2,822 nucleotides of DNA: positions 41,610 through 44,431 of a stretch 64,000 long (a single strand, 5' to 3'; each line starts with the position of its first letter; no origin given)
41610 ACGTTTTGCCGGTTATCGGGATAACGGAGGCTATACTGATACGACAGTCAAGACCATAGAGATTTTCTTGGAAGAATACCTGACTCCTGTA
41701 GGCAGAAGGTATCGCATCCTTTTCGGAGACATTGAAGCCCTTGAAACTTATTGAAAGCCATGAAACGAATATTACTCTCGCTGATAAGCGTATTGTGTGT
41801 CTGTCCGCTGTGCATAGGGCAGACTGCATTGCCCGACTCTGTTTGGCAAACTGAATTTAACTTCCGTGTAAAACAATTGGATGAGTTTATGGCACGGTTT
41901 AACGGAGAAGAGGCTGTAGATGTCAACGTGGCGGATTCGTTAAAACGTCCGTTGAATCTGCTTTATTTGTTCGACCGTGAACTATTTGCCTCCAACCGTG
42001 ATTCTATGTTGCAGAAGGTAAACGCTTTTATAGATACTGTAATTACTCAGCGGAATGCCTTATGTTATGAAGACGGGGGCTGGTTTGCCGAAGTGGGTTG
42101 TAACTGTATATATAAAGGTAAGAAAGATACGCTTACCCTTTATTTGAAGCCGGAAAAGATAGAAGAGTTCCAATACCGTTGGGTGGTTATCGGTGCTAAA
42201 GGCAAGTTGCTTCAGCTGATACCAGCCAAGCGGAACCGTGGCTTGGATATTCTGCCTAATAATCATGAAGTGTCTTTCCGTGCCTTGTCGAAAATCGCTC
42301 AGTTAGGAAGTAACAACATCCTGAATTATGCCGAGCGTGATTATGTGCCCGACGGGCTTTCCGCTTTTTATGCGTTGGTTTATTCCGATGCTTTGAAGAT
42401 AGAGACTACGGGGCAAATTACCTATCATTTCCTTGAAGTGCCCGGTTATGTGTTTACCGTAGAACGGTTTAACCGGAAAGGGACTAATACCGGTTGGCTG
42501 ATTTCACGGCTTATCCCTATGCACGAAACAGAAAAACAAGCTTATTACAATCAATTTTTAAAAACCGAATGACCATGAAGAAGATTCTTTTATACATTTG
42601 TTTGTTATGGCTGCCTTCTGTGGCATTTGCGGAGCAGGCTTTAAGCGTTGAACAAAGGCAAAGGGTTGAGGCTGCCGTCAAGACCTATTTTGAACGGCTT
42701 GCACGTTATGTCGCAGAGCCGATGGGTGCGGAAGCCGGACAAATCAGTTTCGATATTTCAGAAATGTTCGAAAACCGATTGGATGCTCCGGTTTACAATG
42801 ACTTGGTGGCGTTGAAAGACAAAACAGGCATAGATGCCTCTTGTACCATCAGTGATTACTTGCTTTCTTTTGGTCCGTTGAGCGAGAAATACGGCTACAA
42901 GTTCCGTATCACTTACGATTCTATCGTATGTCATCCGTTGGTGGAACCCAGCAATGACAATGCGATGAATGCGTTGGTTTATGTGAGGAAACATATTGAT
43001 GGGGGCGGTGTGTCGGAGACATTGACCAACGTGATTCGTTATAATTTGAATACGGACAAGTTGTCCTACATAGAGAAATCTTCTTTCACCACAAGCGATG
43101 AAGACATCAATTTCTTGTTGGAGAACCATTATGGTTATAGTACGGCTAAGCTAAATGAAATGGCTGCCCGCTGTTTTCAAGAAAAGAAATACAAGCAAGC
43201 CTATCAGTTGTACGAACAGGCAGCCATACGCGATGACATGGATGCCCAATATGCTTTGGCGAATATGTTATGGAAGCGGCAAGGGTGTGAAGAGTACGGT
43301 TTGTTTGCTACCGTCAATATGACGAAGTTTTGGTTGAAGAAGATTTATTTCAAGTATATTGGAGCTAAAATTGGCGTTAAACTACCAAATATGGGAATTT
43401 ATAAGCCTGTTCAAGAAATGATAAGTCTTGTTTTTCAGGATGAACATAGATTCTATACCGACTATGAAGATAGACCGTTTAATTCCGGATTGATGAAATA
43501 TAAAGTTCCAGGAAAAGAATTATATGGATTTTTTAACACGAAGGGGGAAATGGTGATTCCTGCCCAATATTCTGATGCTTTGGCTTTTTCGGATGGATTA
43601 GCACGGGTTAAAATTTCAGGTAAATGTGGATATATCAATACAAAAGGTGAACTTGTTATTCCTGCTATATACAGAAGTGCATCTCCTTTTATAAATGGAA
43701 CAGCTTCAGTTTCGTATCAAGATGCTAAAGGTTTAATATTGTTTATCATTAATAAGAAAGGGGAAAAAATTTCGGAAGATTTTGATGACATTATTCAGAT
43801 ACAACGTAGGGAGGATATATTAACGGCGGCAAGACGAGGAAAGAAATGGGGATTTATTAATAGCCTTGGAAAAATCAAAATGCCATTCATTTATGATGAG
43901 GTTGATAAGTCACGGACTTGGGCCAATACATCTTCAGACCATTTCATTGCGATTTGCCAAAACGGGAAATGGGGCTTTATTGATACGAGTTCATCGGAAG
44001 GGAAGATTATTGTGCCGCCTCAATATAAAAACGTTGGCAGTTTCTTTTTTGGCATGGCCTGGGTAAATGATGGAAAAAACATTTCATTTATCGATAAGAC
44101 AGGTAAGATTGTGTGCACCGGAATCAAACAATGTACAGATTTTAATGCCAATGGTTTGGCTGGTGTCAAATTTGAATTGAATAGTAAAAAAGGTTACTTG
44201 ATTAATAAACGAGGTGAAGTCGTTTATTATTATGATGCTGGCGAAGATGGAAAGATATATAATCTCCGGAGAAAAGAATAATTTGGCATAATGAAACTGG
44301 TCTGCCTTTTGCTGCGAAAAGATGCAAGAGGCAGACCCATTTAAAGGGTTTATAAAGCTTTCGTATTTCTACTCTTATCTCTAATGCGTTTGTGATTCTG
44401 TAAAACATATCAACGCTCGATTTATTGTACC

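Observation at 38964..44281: Six-gene operon encoding only exported proteins, centred on a caspase-like protease and ending in a Sel1/WG-repeat protein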

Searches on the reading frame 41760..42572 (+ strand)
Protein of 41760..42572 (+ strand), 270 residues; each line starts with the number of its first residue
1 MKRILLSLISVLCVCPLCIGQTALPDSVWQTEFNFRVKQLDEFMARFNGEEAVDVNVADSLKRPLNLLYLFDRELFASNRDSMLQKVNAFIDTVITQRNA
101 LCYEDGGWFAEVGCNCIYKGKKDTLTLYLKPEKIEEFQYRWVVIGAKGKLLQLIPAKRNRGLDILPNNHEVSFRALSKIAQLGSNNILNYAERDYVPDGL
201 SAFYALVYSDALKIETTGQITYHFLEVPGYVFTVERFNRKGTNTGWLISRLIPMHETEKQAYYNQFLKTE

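Call 5: search_protein_families(library=pfam, proteins=[window:41760-42572:+], max_evalue=1)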
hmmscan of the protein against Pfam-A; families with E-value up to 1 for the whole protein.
window:41760-42572:+ (270 aa): 0 families

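Call 6: search_protein_families(library=ncbifam, proteins=[window:41760-42572:+], max_evalue=1)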
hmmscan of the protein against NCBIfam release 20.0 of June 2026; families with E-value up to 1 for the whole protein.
window:41760-42572:+ (270 aa): 0 families

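Call 41: predict_structure(alignment_id=A5)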
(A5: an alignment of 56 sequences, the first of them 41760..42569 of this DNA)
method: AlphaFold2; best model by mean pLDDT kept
length: 270 residues; sequences in the alignment: 56
mean_pLDDT: 88.3   pTM: 0.80
mean pLDDT of the five models: 88.3, 87.7, 87.6, 86.3, 86.0
residues with pLDDT >= 90: 162; 70-90: 81; 50-70: 23; < 50: 4
segments of 3 or more residues with pLDDT < 50: 19-22
pLDDT, mean of each block of 10 residues (from residue 1): 75 58 55 77 96 86 93 91 95 97 95 97 97 94 95 81 86 85 84 88 96 97 98 94 92 96 86
secondary structure, 60 per line:
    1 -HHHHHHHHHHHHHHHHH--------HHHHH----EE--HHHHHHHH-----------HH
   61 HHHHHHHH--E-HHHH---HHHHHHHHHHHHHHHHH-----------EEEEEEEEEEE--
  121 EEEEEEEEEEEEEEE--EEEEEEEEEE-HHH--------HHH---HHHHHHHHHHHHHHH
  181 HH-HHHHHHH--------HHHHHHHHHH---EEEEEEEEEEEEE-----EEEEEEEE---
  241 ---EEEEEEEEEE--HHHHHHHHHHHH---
elements in order: H2-18 H27-31 H40-47 H59-68 H73-76 H80-96 E108-118 E121-135 E138-147 H166-182 H184-190 H199-208 E212-224 E230-237 E244-253 H256-267
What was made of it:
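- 41760..42572 (+): g5: a 270-aa exported protein (CIG|Q) with a confident predicted fold that has no structural neighbour. It is always linked to g4. The AlphaFold2 model has pLDDT 88.3 and pTM 0.80 (call 41).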

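Call 45: fold_search(model_id=the predicted structure, library=pdb)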
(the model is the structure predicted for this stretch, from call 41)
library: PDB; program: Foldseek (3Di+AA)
matches with E <= 10: 521; with E <= 0.001: 0
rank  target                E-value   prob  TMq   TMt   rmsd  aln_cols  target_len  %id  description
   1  2hzm_E                1.8e-02  0.51  0.19  0.24  13.8       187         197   13  Structure of the Mediator head subcomplex Med18/20 (released 2006-09-12)
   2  2hzm_G                2.1e-02  0.44  0.19  0.23  12.3       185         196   14  Structure of the Mediator head subcomplex Med18/20 (released 2006-09-12)
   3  7u3g                  2.8e-02  0.12  0.09  0.15  19.4       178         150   12  GID4 in complex with compound 67 (released 2022-10-05)
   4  7emf_R                1.1e-01  0.16  0.18  0.22  13.8       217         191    8  Human Mediator (deletion of MED1-IDR) in a Tail-extended conformation (released 2021-05-05)
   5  7q4y_B                1.2e-01  0.06  0.10  0.12  19.4       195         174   11  human Gid4 bound to a Gly/N-peptide (released 2022-03-09)
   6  7u3i_A                1.3e-01  0.07  0.10  0.14  18.8       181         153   10  GID4 in complex with compound 16 (released 2022-10-05)
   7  7u3i_B                1.3e-01  0.06  0.10  0.15  19.4       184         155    9  GID4 in complex with compound 16 (released 2022-10-05)
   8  7u3h                  1.4e-01  0.06  0.10  0.14  18.6       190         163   10  GID4 in complex with compound 7 (released 2022-10-05)
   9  6j4p_A                1.4e-01  0.11  0.15  0.16  21.5       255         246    7  Structural basis of tubulin detyrosination by vasohibins-SVBP enzyme complex and functional implications (released 2019-05-01)
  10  3kh8_B                1.4e-01  0.06  0.10  0.09  22.1       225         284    9  Crystal structure of MaoC-like dehydratase from Phytophthora Capsici (released 2010-11-10)
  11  3kh8_A                1.4e-01  0.06  0.10  0.09  22.8       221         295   11  Crystal structure of MaoC-like dehydratase from Phytophthora Capsici (released 2010-11-10)
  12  2een_A                1.5e-01  0.13  0.15  0.19  15.0       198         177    7  Structure of PH1819 protein from Pyrococcus Horikoshii OT3 (released 2007-08-21)
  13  7ns3_4                1.5e-01  0.06  0.11  0.13  20.7       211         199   10  Substrate receptor scaffolding module of yeast Chelator-GID SR4 E3 ubiquitin ligase bound to Fbp1 substrate (released 2021-05-05)
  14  7ena_r                1.7e-01  0.13  0.17  0.20  13.8       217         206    6  TFIID-based PIC-Mediator holo-complex in pre-assembled state (pre-hPIC-MED) (released 2021-05-26)
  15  6qby_C                1.9e-01  0.11  0.15  0.16  21.7       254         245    7  Crystal structure of VASH 2 in complex with SVBP (released 2019-04-24)
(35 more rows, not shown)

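Call 52: search_protein_families(library=padloc, proteins=[window:41760-42572:+], max_evalue=0.01)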
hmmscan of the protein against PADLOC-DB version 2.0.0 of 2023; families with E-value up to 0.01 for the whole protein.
window:41760-42572:+ (270 aa): 0 families

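Call 64: fold_search(model_id=the predicted structure, library=viral)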
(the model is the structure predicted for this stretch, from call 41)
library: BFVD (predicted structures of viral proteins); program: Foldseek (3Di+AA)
matches with E <= 10: 689; with E <= 0.001: 0
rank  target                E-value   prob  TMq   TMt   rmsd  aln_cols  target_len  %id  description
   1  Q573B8                9.9e-03  0.21  0.15  0.15  23.3       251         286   12  Uncharacterized protein ORF286b [Acidianus filamentous virus 2 (isolate Italy/Pozzuoli)]
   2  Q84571                4.3e-02  0.41  0.16  0.23  16.3       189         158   12  Uncharacterized protein [Paramecium bursaria Chlorella virus 1]
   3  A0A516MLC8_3          8.5e-02  0.20  0.15  0.06  19.1       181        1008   13  (no name in the UniProt tables at hand)
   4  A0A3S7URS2            9.6e-02  0.10  0.15  0.08  27.1       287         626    9  (no name in the UniProt tables at hand)
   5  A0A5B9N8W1            1.1e-01  0.16  0.09  0.19  22.5       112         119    8  Uncharacterized protein [Stenotrophomonas phage Pokken]
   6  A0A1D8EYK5            1.1e-01  0.15  0.12  0.11  21.5       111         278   12  Uncharacterized protein [Mycobacterium phage Fortunato]
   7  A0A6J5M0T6            1.6e-01  0.08  0.10  0.16  21.2       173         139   10  Uncharacterized protein [uncultured Caudovirales phage]
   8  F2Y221                1.7e-01  0.08  0.14  0.10  18.4       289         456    7  (no name in the UniProt tables at hand)
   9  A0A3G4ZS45            1.8e-01  0.08  0.13  0.17  16.5       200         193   12  Uncharacterized protein [Edafosvirus sp.]
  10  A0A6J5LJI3            1.8e-01  0.03  0.09  0.07  28.2       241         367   11  Uncharacterized protein [uncultured Caudovirales phage]
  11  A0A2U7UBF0            1.9e-01  0.13  0.18  0.10  15.5       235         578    8  Uncharacterized protein [Pandoravirus neocaledonia]
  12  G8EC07                2.1e-01  0.08  0.09  0.06  23.1       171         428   10  (no name in the UniProt tables at hand)
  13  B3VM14                2.2e-01  0.08  0.11  0.15  23.2       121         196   20  Uncharacterized protein [Mycobacterium phage Nigel]
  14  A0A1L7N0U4            2.2e-01  0.06  0.12  0.12  30.4       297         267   12  Uncharacterized protein [Ralstonia phage RP12]
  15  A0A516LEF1            2.4e-01  0.04  0.08  0.08  18.6       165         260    8  (no name in the UniProt tables at hand)
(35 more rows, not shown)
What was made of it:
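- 41760..42572 (+): The best PDB match is E 0.018 with TM below 0.25, and the best BFVD match is E 0.01 (calls 45, 64).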

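Call 71: search_protein_representatives(alignment_id=A5)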
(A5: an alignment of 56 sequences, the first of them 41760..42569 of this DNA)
Query: 56 sequences, 269 profile positions. Proteins with E-value up to 0.001 (for the whole library): 1061; up to 1e-10: 909; up to 1e-30: 676. The best 150 are listed.
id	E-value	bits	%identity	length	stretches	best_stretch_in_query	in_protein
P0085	3.9e-101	354.1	-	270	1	2-268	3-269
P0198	5.9e-79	281.4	-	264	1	1-267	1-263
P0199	2.5e-78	279.3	-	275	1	5-268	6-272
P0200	3.2e-78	279.0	-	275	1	2-268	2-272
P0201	4.4e-77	275.2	-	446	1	2-265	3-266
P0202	2.7e-76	272.7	-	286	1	5-263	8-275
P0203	9.2e-76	270.9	-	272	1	1-266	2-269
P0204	1.1e-75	270.6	-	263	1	1-267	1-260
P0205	3.2e-75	269.1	-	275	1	1-268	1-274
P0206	3.7e-75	268.9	-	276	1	3-267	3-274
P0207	5.3e-75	268.4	-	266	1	16-268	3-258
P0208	1.1e-74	267.4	-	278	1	1-268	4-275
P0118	1.7e-74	266.8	-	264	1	1-267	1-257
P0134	1.7e-74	266.8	-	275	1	1-267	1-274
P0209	3.1e-74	265.9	-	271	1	5-267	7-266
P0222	2.4e-71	256.4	-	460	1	26-268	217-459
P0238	2.8e-69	249.7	-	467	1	1-268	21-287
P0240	4.2e-69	249.1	-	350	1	1-265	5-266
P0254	2.7e-67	243.1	-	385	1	1-254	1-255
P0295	6.8e-64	232.0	-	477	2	6-264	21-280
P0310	3.3e-63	229.7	-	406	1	1-255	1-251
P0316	1.2e-62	227.9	-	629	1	4-264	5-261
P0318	1.5e-62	227.6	-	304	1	7-264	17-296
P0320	2.5e-62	226.8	-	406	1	4-266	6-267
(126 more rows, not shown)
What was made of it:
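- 41760..42572 (+): The family has 1061 clusters at 50% identity with E <= 1e-3 (call 71).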

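Call 72: search_protein_families(library=pfam, proteins=[P0316, P0254, P0310, P0320, P0240, P0201, P0222, P0295, P0238, P0318], max_evalue=0.01)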
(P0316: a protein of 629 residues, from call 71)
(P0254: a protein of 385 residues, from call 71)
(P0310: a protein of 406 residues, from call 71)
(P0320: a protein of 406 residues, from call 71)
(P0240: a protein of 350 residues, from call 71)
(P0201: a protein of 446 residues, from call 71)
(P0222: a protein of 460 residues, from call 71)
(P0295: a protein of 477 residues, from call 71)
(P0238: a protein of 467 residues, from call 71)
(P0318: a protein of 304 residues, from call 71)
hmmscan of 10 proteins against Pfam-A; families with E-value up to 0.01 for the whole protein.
P0316 (629 aa): 2 families
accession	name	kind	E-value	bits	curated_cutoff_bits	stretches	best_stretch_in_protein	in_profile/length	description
PF13004.13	BACON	-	8.9e-05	22.8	25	1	454-492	24-60/61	Putative binding domain, N-terminal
PF19190.6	BACON_2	-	0.0013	19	25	1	415-494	2-93/94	Viral BACON domain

P0254 (385 aa): 0 families

P0310 (406 aa): 0 families

P0320 (406 aa): 0 families

P0240 (350 aa): 0 families

P0201 (446 aa): 0 families

P0222 (460 aa): 0 families

P0295 (477 aa): 0 families

P0238 (467 aa): 0 families

P0318 (304 aa): 0 families

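Call 83: find_related_loci(query=A5, collection=viral_contigs, flank=6000)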
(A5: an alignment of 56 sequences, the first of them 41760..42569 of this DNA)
Query A5 (270 aa) in viral_contigs; peptide patterns used: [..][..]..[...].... (x = any residue, [..] = any of these).
53 stretches matched a pattern, but none encodes a relative of the query by tblastn (E <= 1e-3).
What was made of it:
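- g5 is absent from viral contigs (call 83), which is neutral.
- Tried and rejected: No g5 relative in IMG/VR contigs (call 83).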

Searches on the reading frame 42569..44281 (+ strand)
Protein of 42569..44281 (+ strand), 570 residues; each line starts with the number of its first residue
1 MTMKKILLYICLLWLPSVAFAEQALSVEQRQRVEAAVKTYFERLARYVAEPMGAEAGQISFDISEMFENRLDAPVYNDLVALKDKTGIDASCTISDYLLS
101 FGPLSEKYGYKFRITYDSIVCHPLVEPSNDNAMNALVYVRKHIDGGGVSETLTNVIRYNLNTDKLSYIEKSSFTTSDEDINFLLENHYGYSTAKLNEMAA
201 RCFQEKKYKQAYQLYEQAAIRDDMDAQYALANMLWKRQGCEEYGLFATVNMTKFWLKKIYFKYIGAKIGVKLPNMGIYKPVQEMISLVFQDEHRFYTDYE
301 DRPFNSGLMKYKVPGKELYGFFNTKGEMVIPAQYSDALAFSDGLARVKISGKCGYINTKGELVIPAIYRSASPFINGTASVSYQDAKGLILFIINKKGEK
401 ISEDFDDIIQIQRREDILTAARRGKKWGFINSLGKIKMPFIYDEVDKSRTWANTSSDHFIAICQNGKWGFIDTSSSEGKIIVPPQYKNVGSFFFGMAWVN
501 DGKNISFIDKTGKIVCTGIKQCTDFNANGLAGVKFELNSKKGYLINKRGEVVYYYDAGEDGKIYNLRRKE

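Call 5: search_protein_families(library=pfam, proteins=[window:42569-44281:+], max_evalue=1)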
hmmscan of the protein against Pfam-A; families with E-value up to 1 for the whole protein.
window:42569-44281:+ (570 aa): 6 families
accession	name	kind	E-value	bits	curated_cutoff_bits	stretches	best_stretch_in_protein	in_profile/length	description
PF14903.11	WG_beta_rep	-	2.9e-37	126.8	25.6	4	319-353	1-35/35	WG containing repeat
PF07720.18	TPR_3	-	0.0043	17.6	20.7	1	199-220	8-29/34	Tetratricopeptide repeat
PF25278.1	DUF7872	-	0.026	14.4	26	1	183-227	144-187/224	Domain of unknown function (DUF7872)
PF08869.16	XisI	-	0.048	14.5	25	1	205-299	18-108/110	XisI protein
PF25588.1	DUF7934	-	0.074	12.7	30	1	177-233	257-307/333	Family of unknown function (DUF7934)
PF05577.18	Peptidase_S28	-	0.11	11.7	25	1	196-255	273-330/434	Serine carboxypeptidase S28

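Call 6: search_protein_families(library=ncbifam, proteins=[window:42569-44281:+], max_evalue=1)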
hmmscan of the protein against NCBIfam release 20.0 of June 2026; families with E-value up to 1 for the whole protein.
window:42569-44281:+ (570 aa): 4 families
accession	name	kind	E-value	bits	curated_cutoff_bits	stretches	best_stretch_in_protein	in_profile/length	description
NF008219.0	PRK10987.1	equivalog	0.011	15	238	1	202-256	84-142/285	beta-lactamase regulator AmpE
NF006085.0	PRK08233.1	equivalog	0.084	12.7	198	1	143-205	13-74/184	hypothetical protein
NF001597.0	PRK00394.2-2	subfamily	0.12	11.8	255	1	499-526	47-74/183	TATA-box-binding protein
NF001595.0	PRK00394.1-5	subfamily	0.2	11.4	288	1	499-526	49-76/186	TATA-box-binding protein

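Call 52: search_protein_families(library=padloc, proteins=[window:42569-44281:+], max_evalue=0.01)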
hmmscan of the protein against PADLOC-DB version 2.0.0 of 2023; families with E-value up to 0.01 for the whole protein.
window:42569-44281:+ (570 aa): 0 families
